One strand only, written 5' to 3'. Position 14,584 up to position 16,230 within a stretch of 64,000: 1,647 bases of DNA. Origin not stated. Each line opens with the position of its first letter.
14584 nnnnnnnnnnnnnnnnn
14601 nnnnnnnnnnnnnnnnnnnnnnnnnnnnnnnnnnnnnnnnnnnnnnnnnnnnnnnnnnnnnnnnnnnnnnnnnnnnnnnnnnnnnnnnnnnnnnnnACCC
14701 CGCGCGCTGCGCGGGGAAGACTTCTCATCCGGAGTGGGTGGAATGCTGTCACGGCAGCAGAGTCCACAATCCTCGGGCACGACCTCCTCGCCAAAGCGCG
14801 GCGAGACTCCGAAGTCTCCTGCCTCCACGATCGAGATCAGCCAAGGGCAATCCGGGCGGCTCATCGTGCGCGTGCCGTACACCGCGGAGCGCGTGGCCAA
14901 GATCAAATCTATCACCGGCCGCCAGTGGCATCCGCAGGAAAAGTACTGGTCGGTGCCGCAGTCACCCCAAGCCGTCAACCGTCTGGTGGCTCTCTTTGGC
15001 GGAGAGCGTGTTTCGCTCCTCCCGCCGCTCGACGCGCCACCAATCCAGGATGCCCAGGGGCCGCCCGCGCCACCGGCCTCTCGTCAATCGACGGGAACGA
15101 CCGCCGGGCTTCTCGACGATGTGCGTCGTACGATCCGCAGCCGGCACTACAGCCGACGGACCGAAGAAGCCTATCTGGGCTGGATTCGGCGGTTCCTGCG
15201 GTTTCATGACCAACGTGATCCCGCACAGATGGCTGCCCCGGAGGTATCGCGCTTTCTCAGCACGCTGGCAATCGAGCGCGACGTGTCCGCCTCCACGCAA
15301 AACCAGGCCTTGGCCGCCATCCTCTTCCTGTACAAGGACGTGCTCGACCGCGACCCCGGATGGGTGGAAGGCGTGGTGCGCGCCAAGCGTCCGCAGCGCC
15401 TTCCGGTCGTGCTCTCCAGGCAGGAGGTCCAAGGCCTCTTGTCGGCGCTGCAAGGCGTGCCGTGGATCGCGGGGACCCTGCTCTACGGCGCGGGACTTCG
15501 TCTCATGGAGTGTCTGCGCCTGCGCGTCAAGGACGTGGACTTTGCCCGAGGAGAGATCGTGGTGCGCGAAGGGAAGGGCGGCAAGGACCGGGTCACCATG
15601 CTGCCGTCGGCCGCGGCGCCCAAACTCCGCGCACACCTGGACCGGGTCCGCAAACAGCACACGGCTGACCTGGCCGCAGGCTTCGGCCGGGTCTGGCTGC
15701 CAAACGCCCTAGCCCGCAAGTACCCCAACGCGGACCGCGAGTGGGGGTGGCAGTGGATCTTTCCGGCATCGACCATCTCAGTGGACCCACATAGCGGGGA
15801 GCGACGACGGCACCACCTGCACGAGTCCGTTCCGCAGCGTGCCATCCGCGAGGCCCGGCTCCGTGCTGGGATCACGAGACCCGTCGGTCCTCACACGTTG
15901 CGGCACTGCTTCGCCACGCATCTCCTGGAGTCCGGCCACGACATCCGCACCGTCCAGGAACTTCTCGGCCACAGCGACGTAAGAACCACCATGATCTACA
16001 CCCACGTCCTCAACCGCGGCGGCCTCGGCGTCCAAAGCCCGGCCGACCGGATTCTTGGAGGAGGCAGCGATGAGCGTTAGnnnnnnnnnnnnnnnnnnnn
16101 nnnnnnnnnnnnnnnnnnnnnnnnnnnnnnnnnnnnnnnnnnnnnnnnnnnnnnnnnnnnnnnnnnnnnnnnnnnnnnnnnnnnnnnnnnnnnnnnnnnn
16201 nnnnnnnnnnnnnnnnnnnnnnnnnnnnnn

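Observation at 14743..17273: Chromosomal integron with the integrase in the same orientation as its cassettes, located between ppdK and archease-rtcB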

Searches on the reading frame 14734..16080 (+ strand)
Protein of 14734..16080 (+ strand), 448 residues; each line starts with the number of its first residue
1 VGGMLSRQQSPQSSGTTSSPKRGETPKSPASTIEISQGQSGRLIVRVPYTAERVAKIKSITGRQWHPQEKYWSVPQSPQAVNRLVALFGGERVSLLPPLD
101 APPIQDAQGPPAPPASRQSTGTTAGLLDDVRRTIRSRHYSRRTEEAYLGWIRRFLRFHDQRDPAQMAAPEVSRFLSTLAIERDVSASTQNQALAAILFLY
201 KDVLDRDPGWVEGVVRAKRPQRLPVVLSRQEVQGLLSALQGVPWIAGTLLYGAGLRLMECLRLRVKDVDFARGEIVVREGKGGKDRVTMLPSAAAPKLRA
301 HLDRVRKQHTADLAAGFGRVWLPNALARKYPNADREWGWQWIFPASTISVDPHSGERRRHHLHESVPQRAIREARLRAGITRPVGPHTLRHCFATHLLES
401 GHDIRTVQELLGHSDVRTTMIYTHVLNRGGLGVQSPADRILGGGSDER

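Call 4: search_protein_families(library=pfam, proteins=[window:14734-16080:+], max_evalue=0.01)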
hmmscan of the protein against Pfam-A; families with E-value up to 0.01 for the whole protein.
window:14734-16080:+ (448 aa): 3 families
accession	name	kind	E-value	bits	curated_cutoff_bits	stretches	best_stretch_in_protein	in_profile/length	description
PF00589.27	Phage_integrase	-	4e-35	121.5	27.1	1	246-426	27-169/172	Phage integrase family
PF13495.12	Phage_int_SAM_4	-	2.6e-28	98.7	27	1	126-207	1-82/85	Phage integrase, N-terminal SAM-like domain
PF02899.23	Phage_int_SAM_1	-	8.2e-05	23.2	22.3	1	136-201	11-77/83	Phage integrase, N-terminal SAM-like domain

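Call 8: search_protein_families(library=ncbifam, proteins=[window:14734-16080:+], max_evalue=0.01)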
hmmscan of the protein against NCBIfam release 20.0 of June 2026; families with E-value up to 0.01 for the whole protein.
window:14734-16080:+ (448 aa): 12 families
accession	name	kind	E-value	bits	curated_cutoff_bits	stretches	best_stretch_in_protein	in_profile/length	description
TIGR02249.1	integrase_gron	subfamily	1.6e-142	474.5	265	1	126-440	1-315/315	integron integrase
NF011946.0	PRK15417.1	equivalog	6e-108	361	435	1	126-440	16-330/337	integron integrase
NF040815.2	recomb_XerA_Arch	equivalog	9.2e-50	169.6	220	2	133-305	6-175/263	site-specific tyrosine recombinase/integron integrase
TIGR02224.1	recomb_XerC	equivalog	4.3e-43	147.8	335.15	2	359-425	211-277/295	tyrosine recombinase XerC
NF001399.0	PRK00283.1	subfamily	1.2e-42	146.2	279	1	137-427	20-285/300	tyrosine recombinase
TIGR02225.1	recomb_XerD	equivalog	8.2e-42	143.5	329.6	2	358-427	207-276/290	site-specific tyrosine recombinase XerD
NF002331.0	PRK01287.1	subfamily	8.3e-28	97.4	371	2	133-310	36-231/365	site-specific tyrosine recombinase XerC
NF003462.0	PRK05084.1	equivalog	2.2e-16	59.5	267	2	382-427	301-346/360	tyrosine recombinase XerS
NF007371.0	PRK09871.1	subfamily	2.1e-12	47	222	1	357-424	106-173/198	tyrosine-type DNA invertase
NF007370.0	PRK09870.1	subfamily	2.4e-08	33.9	221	1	371-424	125-178/200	tyrosine-type DNA invertase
NF040693.1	recomb_GmtY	equivalog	0.00051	19.4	340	0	370-424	377-431/441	gamma-mobile-trio recombinase GmtY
NF041502.1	integrase_1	equivalog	0.0031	16.3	350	1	383-425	318-360/484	site-specific integrase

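Call 14: find_encoding_contigs(protein=window:14743-16080:+, flank=10000, max_places=6)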
Protein window:14743-16080:+ (445 aa): 1 contig read that carries it; 1 place shown.
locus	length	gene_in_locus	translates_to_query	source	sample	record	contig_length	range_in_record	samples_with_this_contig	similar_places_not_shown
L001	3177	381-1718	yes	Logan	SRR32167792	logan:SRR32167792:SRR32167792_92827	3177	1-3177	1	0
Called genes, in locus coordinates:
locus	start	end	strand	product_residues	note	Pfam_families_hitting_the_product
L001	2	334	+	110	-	?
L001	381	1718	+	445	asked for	PF13495:Phage_int_SAM_4, PF00589:Phage_integrase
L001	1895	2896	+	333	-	-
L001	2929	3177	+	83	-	?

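Call 17: find_related_loci(query=window:14743-16080:+, collection=genome_contigs, flank=10000)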
Query window:14743-16080:+ (445 aa) in genome_contigs; peptide patterns used: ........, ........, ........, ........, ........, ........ (x = any residue, [..] = any of these).
600 stretches matched a pattern (row limit reached: there are more); 588 encode a relative of the query (tblastn E <= 1e-3); the best 80 are kept; 80 distinct loci.
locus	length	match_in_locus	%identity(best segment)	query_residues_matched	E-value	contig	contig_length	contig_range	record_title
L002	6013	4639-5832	58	28-437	6e-155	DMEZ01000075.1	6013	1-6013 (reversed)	MAG TPA_asm: Elusimicrobia bacterium isolate UBA9639 contig_15326, whole genome shotgun sequence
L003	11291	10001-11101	66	87-439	6e-151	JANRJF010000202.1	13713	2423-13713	MAG: Deltaproteobacteria bacterium isolate bins.329 k141_612309, whole genome shotgun sequence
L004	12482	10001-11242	55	22-437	3e-149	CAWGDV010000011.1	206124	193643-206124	MAG: uncultured Nitrospiraceae bacterium isolate MFD02159.bin.1.78 genome assembly, contig: contig_26032, whole genome s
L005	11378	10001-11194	54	28-437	1e-144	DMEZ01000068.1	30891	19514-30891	MAG TPA_asm: Elusimicrobia bacterium isolate UBA9639 contig_3707, whole genome shotgun sequence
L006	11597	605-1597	65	109-439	1e-143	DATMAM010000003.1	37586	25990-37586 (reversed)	MAG TPA_asm: Candidatus Acidiferrales bacterium isolate SMAG_U13326 k141_556483, whole genome shotgun sequence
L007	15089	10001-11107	62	57-440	4e-139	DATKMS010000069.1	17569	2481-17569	MAG TPA_asm: Candidatus Margulisiibacteriota bacterium isolate SMAG_U14717 k141_3112534, whole genome shotgun sequence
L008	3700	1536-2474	68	123-435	5e-143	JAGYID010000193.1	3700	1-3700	MAG: Acidobacteria bacterium isolate CR_Sed_300A_bin.1 scaffold_14072, whole genome shotgun sequence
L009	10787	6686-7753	60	83-438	1e-137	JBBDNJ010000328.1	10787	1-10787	MAG: Candidatus Binatia bacterium isolate LejiaB_54_11 Lejia_B_7852_length_10787_cov_7, whole genome shotgun sequence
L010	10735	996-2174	53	30-437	2e-134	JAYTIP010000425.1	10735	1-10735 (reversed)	MAG: Elusimicrobiota bacterium isolate GFS_2774 GFS_2774_424, whole genome shotgun sequence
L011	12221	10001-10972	66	117-440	1e-134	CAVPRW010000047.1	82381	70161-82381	MAG: uncultured Nitrospinota bacterium isolate MFD10007.bin.2.94 genome assembly, contig: contig_8542, whole genome shot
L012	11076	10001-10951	63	123-439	2e-133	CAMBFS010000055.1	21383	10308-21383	MAG: Klebsiella pneumoniae isolate TH-08apr19-175 genome assembly, contig: TH-08apr19-C6475, whole genome shotgun sequen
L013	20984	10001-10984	62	101-435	4e-133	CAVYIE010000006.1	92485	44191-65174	MAG: Candidatus Eisenbacteria bacterium isolate MFD05684.bin.1.2 genome assembly, contig: contig_36595, whole genome sho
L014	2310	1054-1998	63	123-437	5e-140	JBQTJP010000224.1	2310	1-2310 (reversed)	MAG: Armatimonadota bacterium isolate SAR42 c_000000049416, whole genome shotgun sequence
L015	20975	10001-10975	65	111-435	2e-131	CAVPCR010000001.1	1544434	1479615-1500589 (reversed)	MAG: Candidatus Eisenbacteria bacterium isolate MFD00032.bin.2.41 genome assembly, contig: contig_15888, whole genome sh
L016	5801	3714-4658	64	123-437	9e-132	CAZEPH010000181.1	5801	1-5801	MAG TPA_asm: uncultured bacterium isolate SRP173033_co3_64 genome assembly, contig: NODE_20759_length_5801_cov_4.663592,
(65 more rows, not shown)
